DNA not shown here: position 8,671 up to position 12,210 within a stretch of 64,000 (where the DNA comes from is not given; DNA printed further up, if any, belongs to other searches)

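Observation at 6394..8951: Accessory two-gene cassette: divergent second PRPP-synthetase-like enzyme plus a 377-aa orphan with permuted papain-like motifs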

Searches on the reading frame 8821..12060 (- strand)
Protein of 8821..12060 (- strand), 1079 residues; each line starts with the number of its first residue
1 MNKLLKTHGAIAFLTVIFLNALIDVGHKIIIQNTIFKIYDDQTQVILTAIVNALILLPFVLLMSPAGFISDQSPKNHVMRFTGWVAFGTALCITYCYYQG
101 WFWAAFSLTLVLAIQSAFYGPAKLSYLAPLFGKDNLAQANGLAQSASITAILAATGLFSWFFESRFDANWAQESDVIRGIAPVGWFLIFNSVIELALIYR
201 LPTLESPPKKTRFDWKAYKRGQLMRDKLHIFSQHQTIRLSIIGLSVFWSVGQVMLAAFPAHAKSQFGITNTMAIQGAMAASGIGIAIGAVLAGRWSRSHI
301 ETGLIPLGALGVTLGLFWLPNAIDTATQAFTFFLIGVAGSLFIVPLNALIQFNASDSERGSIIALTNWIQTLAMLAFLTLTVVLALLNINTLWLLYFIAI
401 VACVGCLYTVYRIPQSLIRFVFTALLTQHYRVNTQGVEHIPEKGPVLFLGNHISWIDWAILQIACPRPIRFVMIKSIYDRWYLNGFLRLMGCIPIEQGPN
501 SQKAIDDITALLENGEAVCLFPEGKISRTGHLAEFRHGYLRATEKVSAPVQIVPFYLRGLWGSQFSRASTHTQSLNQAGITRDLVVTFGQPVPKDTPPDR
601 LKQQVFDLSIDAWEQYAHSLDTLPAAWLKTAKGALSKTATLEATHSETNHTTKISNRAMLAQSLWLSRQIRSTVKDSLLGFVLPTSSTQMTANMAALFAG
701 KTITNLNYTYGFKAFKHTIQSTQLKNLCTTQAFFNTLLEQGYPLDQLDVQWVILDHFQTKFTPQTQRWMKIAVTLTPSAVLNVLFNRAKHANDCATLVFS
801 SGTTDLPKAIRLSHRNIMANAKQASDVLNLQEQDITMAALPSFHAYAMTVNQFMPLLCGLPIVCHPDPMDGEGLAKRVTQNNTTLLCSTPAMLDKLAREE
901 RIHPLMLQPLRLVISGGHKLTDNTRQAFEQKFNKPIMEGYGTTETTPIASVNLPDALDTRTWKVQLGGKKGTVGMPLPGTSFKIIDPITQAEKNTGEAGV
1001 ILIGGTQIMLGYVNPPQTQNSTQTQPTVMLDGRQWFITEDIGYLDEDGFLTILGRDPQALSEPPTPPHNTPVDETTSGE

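Call 5: search_protein_families(library=ncbifam, proteins=[window:8821-12060:-], max_evalue=0.1)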
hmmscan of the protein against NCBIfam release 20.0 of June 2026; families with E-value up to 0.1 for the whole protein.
window:8821-12060:- (1079 aa): 108 families (the best 25 are shown)
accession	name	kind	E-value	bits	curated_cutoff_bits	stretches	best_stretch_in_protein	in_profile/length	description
NF006386.0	PRK08633.1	equivalog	0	1169.7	1221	1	2-1055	3-1040/1147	acyl-[ACP]--phospholipid O-acyltransferase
NF005291.0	PRK06814.1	equivalog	4.2e-128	429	1349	1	3-1055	6-1031/1140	acyl-[ACP]--phospholipid O-acyltransferase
NF005959.0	PRK08043.1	equivalog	6.3e-72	242.9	886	1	421-1055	5-612/719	bifunctional acyl-ACP--phospholipid O-acyltransferase/long-chain-fatty-acid--ACP ligase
NF004971.0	PRK06334.1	equivalog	4e-55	187.4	847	1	650-1055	42-431/539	long chain fatty acid--[acyl-carrier-protein] ligase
NF004837.0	PRK06187.1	subfamily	1.1e-49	169.1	476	1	680-1055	62-421/531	long-chain-fatty-acid--CoA ligase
NF004114.0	PRK05605.1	equivalog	4.1e-48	164.1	766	1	762-1055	192-468/575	long-chain-fatty-acid--CoA ligase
TIGR01733.1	AA-adenyl-dom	subfamily_domain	1.7e-40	139.1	317.4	1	663-1056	9-378/409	amino acid adenylation domain-containing protein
NF005702.0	PRK07514.1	subfamily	8.1e-39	133.3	558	1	786-1056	151-400/506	malonyl-CoA synthase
NF004229.0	PRK05677.1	subfamily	6e-38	130.6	879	1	787-1056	202-455/563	long-chain-fatty-acid--CoA ligase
NF005463.0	PRK07059.1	subfamily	1.9e-36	125.6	869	1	788-1055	200-456/557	long-chain-fatty-acid--CoA ligase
NF006181.0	PRK08314.1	subfamily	1.3e-35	122.7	705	1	683-1054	82-450/563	long-chain-fatty-acid--CoA ligase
NF005714.0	PRK07529.1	subfamily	4.8e-35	121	632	1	760-1056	189-475/640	acyl-CoA synthetase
NF006523.0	PRK08974.1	equivalog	1.3e-33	116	884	1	791-1056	205-454/561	long-chain-fatty-acid--CoA ligase FadD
NF009139.0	PRK12492.1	equivalog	2.6e-31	108.7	1018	1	789-1056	204-463/562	long-chain-fatty-acid--CoA ligase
NF006754.0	PRK09274.1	equivalog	3.8e-31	107.9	478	1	789-1063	172-450/555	fatty acid CoA ligase family protein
NF005220.0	PRK06710.1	equivalog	2.8e-27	95.1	1116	1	790-1055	204-452/563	long-chain-fatty-acid--CoA ligase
NF004511.1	PRK05852.1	equivalog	1.2e-25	90.2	650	1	790-1055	153-403/505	FadD7 family fatty acid--CoA ligase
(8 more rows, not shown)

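Call 6: search_protein_families(library=pfam, proteins=[window:8821-12060:-], max_evalue=1)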
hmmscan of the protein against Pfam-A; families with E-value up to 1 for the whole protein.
window:8821-12060:- (1079 aa): 4 families
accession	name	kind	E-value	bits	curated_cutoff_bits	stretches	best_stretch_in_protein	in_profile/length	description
PF00501.34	AMP-binding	-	5.6e-54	183.8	29.9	1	658-1012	26-383/384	AMP-binding enzyme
PF01553.26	Acyltransferase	-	2.6e-25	89.2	23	1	431-556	1-130/132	Acyltransferase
PF07690.21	MFS_1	-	2.2e-18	66.7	33.4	1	18-376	6-345/347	Major Facilitator Superfamily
PF21683.3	GpP-like_1st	-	0.047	14.1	27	1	989-1033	41-84/85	Mu phage baseplate assembly protein GpP-like, N-terminal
